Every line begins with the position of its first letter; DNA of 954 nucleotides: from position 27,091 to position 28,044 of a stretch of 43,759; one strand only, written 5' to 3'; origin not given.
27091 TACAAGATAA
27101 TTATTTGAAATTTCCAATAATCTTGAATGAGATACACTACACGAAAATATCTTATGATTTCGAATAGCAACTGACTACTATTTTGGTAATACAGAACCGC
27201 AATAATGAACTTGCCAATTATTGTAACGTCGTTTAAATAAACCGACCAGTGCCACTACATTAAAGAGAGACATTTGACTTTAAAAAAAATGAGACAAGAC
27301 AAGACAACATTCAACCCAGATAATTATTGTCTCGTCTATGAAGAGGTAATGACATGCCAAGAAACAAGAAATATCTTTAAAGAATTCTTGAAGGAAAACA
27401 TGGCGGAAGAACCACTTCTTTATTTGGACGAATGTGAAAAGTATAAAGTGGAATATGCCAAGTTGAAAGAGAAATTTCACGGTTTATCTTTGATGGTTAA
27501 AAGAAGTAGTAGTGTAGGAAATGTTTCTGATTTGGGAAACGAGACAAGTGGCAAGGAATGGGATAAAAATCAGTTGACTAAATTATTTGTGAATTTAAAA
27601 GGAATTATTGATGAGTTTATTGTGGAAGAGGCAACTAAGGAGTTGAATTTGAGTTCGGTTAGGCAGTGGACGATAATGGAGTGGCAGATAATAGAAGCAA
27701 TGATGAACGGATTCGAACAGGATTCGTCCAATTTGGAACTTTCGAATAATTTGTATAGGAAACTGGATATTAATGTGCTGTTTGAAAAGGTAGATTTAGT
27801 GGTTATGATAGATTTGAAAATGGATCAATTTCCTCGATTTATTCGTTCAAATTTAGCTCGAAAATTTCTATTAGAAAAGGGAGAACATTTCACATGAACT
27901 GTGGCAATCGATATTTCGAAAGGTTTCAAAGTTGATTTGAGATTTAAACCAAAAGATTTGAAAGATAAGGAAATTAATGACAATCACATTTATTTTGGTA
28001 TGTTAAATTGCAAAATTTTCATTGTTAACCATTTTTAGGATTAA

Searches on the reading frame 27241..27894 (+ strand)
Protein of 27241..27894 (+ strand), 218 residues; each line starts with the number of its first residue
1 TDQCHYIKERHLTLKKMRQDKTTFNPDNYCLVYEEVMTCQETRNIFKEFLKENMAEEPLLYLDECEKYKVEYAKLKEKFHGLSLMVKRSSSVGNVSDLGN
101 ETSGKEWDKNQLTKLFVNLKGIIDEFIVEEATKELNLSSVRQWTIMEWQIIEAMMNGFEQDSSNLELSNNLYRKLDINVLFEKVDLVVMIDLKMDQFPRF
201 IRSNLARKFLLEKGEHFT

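Call 9: find_homologous_proteins(query=window:27241-27894:+)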
Query window:27241-27894:+ (218 aa): 1 proteins with E <= 0.001 among 127 candidates.
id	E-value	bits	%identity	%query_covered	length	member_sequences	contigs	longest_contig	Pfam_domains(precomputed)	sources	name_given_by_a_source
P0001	1.3e-127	442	100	93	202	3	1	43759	PF00615.25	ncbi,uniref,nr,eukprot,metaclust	ncbi:predicted protein [Naegleria gruberi]|uniref:Predicted protein n=1 Tax=Naegleria gruberi TaxID=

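Call 10: search_protein_families(library=pfam, proteins=[window:27241-27894:+], max_evalue=0.01)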
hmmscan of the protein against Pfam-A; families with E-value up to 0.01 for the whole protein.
window:27241-27894:+ (218 aa): 1 family
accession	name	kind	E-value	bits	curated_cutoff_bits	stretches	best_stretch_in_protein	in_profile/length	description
PF00615.24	RGS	-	2.1e-09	38.2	23.9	1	33-205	2-113/117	Regulator of G protein signaling domain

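Call 13: find_encoding_contigs(protein=P0001, flank=10000, max_places=10)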
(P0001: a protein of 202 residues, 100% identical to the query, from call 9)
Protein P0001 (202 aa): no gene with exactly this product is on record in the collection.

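Call 38: list_cluster_members(proteins=[P0001])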
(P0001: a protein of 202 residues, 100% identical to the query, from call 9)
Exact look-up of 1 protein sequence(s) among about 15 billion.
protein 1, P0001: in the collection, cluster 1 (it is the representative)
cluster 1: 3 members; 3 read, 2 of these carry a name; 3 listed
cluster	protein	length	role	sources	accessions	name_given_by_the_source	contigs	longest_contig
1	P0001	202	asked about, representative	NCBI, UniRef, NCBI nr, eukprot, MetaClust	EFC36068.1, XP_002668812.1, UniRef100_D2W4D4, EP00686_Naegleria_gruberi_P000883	predicted protein [Naegleria gruberi] | Predicted protein n=1 Tax=Naegleria gruberi TaxID=5762 RepID=D2W4D4_NAEGR | uncharacterized protein NAEGRDRAFT_76266 [Naegleria gruberi]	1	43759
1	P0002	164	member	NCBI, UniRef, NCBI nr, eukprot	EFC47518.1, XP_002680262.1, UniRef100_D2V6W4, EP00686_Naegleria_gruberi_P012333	predicted protein [Naegleria gruberi] | Predicted protein n=1 Tax=Naegleria gruberi TaxID=5762 RepID=D2V6W4_NAEGR | uncharacterized protein NAEGRDRAFT_47142 [Naegleria gruberi]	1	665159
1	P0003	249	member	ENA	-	-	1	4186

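Call 39: find_encoding_contigs(protein=P0002, flank=10000, max_places=10)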
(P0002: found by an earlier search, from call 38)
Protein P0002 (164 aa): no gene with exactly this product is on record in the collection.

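Call 40: find_encoding_contigs(protein=P0003, flank=10000, max_places=10)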
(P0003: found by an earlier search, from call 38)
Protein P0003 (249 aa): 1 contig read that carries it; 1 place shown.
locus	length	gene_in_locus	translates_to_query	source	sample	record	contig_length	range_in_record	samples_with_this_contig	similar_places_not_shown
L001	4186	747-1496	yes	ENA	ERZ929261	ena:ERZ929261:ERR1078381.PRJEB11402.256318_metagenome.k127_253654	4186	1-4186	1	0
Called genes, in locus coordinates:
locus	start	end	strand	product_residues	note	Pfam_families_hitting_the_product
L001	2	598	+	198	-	?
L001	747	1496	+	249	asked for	PF00615:RGS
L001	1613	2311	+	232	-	-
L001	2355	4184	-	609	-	?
